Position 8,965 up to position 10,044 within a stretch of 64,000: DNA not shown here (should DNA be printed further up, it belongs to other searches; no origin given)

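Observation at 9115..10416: AT-rich two-gene operon (2-TM membrane protein + CxxC/R-x6-H protein): possible uncharacterised abortive-infection/defence pair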

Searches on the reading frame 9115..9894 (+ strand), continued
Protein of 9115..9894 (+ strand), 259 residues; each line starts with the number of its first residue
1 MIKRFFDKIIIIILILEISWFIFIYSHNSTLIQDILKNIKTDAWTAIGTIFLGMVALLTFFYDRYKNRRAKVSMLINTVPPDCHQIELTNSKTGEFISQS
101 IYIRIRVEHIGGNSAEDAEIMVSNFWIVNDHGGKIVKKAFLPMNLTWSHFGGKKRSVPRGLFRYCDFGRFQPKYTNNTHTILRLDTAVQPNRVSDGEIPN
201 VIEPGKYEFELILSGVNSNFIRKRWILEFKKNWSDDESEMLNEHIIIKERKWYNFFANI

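Call 44: search_protein_families(library=pfam, alignment_id=A5, max_evalue=0.00001)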
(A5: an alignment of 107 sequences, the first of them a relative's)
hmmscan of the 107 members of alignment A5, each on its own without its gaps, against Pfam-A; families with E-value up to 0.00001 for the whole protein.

A. member 1, L004:1167-3017:+ (617 aa): 1 family
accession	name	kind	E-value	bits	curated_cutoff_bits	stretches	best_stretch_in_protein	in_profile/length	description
PF10011.15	DUF2254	-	3.6e-10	39.6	28.8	1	28-200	2-168/368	Predicted membrane protein (DUF2254)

B. families by the number of members that match (of 107 scanned): 94 families (the first 25 are shown)
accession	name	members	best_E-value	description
PF04851.21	ResIII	9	2.3e-38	Type III restriction enzyme, res subunit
PF18766.7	SWI2_SNF2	7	3.6e-81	SWI2/SNF2 ATPase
PF01420.25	Methylase_S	7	2.8e-34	Type I restriction modification DNA specificity domain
PF00270.35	DEAD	7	2.5e-10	DEAD/DEAH box helicase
PF04313.20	HSDR_N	6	4.8e-50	Type I restriction enzyme R protein N terminus (HSDR_N)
PF22679.2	T1R_D3-like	6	1.8e-22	Type I restriction enzyme subunit R domain 3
PF01863.23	YgjP-like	4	2.8e-47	YgjP-like, metallopeptidase domain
PF11867.13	T1RH-like_C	3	1.3e-128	Type I restriction enzyme HindI endonuclease subunit-like, C-terminal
PF02810.21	SEC-C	3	1.1e-09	SEC-C motif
PF02384.22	N6_Mtase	2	1.2e-105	N-6 DNA Methylase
PF01555.25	N6_N4_Mtase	2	1.1e-66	DNA methylase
PF17760.6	UvrA_inter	2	1.4e-27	UvrA interaction domain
PF02661.23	Fic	2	3.2e-21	Fic/DOC family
PF00005.33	ABC_tran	2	1.3e-20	ABC transporter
PF02498.22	Bro-N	2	7.2e-13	BRO family, N-terminal domain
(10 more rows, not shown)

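Call 46: search_protein_families(library=pfam, proteins=[L037:1364-4495:+, L037:4508-5914:+, L017:1001-3646:+, L017:3935-5962:+, L016:2757-5033:+, L026:3559-5892:+, L021:5112-5915:+, L027:3600-4649:+, L027:6669-7355:+, L030:4026-4784:+], max_evalue=0.001)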
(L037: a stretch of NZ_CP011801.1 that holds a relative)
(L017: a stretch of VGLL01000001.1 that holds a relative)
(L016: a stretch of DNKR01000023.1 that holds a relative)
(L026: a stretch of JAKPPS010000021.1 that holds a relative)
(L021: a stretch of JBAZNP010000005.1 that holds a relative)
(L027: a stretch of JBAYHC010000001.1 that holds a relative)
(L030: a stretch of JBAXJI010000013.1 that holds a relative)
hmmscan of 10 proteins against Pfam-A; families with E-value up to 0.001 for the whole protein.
L037:1364-4495:+ (1044 aa): 5 families
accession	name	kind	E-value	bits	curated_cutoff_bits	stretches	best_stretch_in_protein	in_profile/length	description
PF14518.11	Haem_oxygenas_2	-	5.8e-20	72.3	28.9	1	580-757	4-174/177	Iron-containing redox enzyme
PF14870.12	PSII_BNR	-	4.8e-17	62.6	27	2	14-118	9-115/303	Photosynthesis system II assembly factor YCF48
PF02012.26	BNR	-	9.5e-07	28.3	27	0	141-149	3-11/12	BNR/Asp-box repeat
PF15902.12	Sortilin-Vps10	-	2.1e-06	27.3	33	0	174-257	364-439/446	Sortilin, neurotensin receptor 3,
PF13088.12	BNR_2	-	0.00076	19.4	31.4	0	91-251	85-250/277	BNR repeat-like domain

L037:4508-5914:+ (469 aa): 4 families
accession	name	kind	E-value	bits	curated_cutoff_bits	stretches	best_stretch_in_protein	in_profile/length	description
PF13683.12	rve_3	-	7.7e-26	90.1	26.5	1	323-389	2-67/67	Integrase core domain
PF00665.32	rve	-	1.2e-14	54.8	32.6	1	238-334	3-102/102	Integrase core domain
PF13276.12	HTH_21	-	1.2e-11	45.1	28.1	1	169-222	5-60/60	HTH-like domain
PF13333.12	rve_2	-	3.1e-05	24.4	22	1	341-395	1-54/56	Integrase core domain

L017:1001-3646:+ (882 aa): 13 families
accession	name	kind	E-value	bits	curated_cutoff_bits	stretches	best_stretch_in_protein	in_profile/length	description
PF17760.6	UvrA_inter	-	1.4e-27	96.2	23.3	1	131-245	2-108/109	UvrA interaction domain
PF00005.33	ABC_tran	-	1.3e-20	74.8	25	0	755-803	89-137/137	ABC transporter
PF02463.25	SMC_N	-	3.8e-09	36.8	40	0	724-844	129-209/220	RecF/RecN/SMC N terminal domain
PF13555.12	AAA_29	-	7.6e-07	29.2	27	0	577-596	24-45/61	P-loop containing region of AAA domain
PF20720.3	nSTAND3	-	9.4e-06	25.8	27.2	0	577-631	19-72/155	Novel STAND NTPase 3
PF13191.12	AAA_16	-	1.5e-05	26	32.6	0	578-603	27-51/167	AAA ATPase domain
PF20703.3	nSTAND1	-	1.5e-05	25.2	27.1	0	10-42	19-51/379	Novel STAND NTPase 1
PF13304.12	AAA_21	-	2e-05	25.2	27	0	778-832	244-298/304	AAA domain, putative AbiEii toxin, Type IV TA system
PF13476.12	AAA_23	-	0.00012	23.2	27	0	3-40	1-35/201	AAA domain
PF03193.22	RsgA_GTPase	-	0.00039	20.7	30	0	11-41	94-123/174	RsgA GTPase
PF13401.12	AAA_22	-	0.00053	20.8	27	0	576-599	6-29/130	AAA domain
PF13481.12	AAA_25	-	0.00063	19.9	27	0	572-598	30-56/195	AAA domain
PF25199.1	nSTAND_NTPase5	-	0.00085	19.6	34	0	576-615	42-82/145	Novel STAND NTPase 5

L017:3935-5962:+ (676 aa): 2 families
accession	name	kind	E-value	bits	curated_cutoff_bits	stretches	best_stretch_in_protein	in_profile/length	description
PF01555.25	N6_N4_Mtase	-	2.7e-40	139.1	26.7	1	200-529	1-211/221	DNA methylase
PF12564.13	TypeIII_RM_meth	-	7.5e-23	81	25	1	37-92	1-56/56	Type III restriction/modification enzyme methylation subunit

L016:2757-5033:+ (759 aa): 2 families
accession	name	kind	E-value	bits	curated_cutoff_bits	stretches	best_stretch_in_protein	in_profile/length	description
PF04851.21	ResIII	-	1.3e-14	54.9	22.5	1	3-240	2-163/164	Type III restriction enzyme, res subunit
PF00270.35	DEAD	-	3.4e-05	24.1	26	1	52-126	18-87/167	DEAD/DEAH box helicase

L026:3559-5892:+ (778 aa): 7 families
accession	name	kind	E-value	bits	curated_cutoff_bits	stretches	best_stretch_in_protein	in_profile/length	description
PF04851.21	ResIII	-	2.3e-38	132.1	22.5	1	159-332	2-164/164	Type III restriction enzyme, res subunit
PF08463.15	EcoEI_R_C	-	7.7e-25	88.3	24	1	620-776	1-163/163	EcoEI R protein C-terminal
PF18766.7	SWI2_SNF2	-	1.3e-20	74.5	26.7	1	164-365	1-190/221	SWI2/SNF2 ATPase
PF00270.35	DEAD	-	2.5e-10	40.8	26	1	171-333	6-162/167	DEAD/DEAH box helicase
PF00271.37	Helicase_C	-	1.2e-06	29.2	23.5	1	414-523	4-108/110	Helicase conserved C-terminal domain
PF13588.12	HSDR_N_2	-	1.6e-05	25.4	25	1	45-123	27-104/110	Type I restriction enzyme R protein N terminus (HSDR_N)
PF04313.20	HSDR_N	-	1.7e-05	25.2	25.1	0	53-122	121-187/198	Type I restriction enzyme R protein N terminus (HSDR_N)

L021:5112-5915:+ (268 aa): 1 family
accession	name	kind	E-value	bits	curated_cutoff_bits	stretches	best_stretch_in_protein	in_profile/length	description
PF02810.21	SEC-C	-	1.1e-09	38.4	20.4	1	250-268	1-19/19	SEC-C motif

L027:3600-4649:+ (350 aa): 0 families

L027:6669-7355:+ (229 aa): 0 families

L030:4026-4784:+ (253 aa): 1 family
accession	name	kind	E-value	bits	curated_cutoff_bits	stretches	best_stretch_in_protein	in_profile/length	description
PF09509.15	Hypoth_Ymh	-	2.6e-33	114.9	25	1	128-246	2-119/119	Protein of unknown function (Hypoth_ymh)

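Call 55: find_encoding_contigs(protein=P0013, flank=4000, max_places=2)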
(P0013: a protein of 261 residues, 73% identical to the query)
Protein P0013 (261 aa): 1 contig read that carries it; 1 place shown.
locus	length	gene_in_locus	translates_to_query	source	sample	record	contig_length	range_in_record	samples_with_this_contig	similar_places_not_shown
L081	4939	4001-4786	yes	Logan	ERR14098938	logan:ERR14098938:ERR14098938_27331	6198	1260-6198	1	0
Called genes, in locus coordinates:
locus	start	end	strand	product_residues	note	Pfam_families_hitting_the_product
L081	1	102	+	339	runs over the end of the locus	PF00150:Cellulase (faint), PF01229:Glyco_hydro_39 (faint)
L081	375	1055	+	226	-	-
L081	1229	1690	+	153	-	PF01230:HIT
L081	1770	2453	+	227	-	PF03193:RsgA_GTPase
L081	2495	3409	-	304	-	PF13613:HTH_Tnp_4 (weak), PF01609:DDE_Tnp_1 (faint), PF13359:DDE_Tnp_4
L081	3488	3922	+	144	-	PF03193:RsgA_GTPase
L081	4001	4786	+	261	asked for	-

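Call 56: find_encoding_contigs(protein=P0016, flank=4000, max_places=2)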
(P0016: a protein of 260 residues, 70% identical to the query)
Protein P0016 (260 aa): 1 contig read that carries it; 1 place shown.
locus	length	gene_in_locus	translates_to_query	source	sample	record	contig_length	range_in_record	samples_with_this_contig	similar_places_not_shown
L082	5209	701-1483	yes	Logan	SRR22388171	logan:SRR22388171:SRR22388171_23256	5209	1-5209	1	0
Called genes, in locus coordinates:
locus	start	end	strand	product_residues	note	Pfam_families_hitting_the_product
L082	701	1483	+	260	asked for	-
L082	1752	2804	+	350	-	PF02661:Fic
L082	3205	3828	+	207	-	PF03848:TehB, PF02353:CMAS, PF05175:MTS, PF13489:Methyltransf_23, PF13847:Methyltransf_31, PF08241:Methyltransf_11, PF08242:Methyltransf_12, PF13649:Methyltransf_25, +1 more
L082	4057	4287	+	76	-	-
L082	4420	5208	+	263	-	?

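Call 71: find_related_loci(query=A2, collection=viral_contigs, flank=5000)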
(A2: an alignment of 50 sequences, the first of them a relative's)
Query A2 (259 aa) in viral_contigs; peptide patterns used: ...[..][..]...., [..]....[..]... (x = any residue, [..] = any of these).
62 stretches matched a pattern; 1 encode a relative of the query (tblastn E <= 1e-3); 1 distinct loci.
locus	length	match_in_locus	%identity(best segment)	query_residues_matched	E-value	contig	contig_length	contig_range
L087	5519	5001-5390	31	40-168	1e-14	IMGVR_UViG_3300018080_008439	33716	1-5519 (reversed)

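Call 75: search_solved_structures(query=A2, max_evalue=10)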
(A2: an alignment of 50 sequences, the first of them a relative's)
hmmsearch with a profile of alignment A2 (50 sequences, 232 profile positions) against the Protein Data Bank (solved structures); distinct sequences matched with E-value up to 10: 0.

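Call 82: search_dna_similar(query=window:9115-9891:+, collection=plasmids, mode=protein, max_evalue=0.001, max_rows=15)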
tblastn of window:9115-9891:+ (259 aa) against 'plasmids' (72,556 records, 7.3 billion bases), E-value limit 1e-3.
No match.

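Call 91: search_protein_families(library=padloc, alignment_id=A2, max_evalue=0.01)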
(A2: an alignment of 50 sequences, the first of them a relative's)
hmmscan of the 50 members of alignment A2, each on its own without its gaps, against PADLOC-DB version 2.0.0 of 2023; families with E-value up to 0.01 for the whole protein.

A. member 1, P0008 (259 aa): 0 families

B. families by the number of members that match (of 50 scanned): 11 families
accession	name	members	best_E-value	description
PDLC03086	Specificity_I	1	1.1e-05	Type I specificity subunit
PDLC03089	Specificity_I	1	2.9e-05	Type I specificity subunit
PDLC03063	Specificity_I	1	0.00019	Type I specificity subunit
PDLC03068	Specificity_I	1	0.00027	Type I specificity subunit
PDLC03164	Specificity_I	1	0.00031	Type I specificity subunit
PDLC03099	Specificity_I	1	0.00032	Type I specificity subunit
PDLC03168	Specificity_I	1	0.0004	Type I specificity subunit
PDLC03066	Specificity_I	1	0.00041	Type I specificity subunit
PDLC03154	Specificity_I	1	0.00077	Type I specificity subunit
PDLC01892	CARF4--CARF_PDDEXK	1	0.0064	-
PDLC03092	Specificity_I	1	0.0077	Type I specificity subunit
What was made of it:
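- One A-family member even scores against type I S-subunit models, probably because of a fused or mis-called start (call 91).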

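Call 97: search_dna_similar(query=window:9115-9891:+, collection=phages, mode=protein, max_evalue=0.001, max_rows=10)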
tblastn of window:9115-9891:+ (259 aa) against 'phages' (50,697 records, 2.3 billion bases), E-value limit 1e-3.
No match.
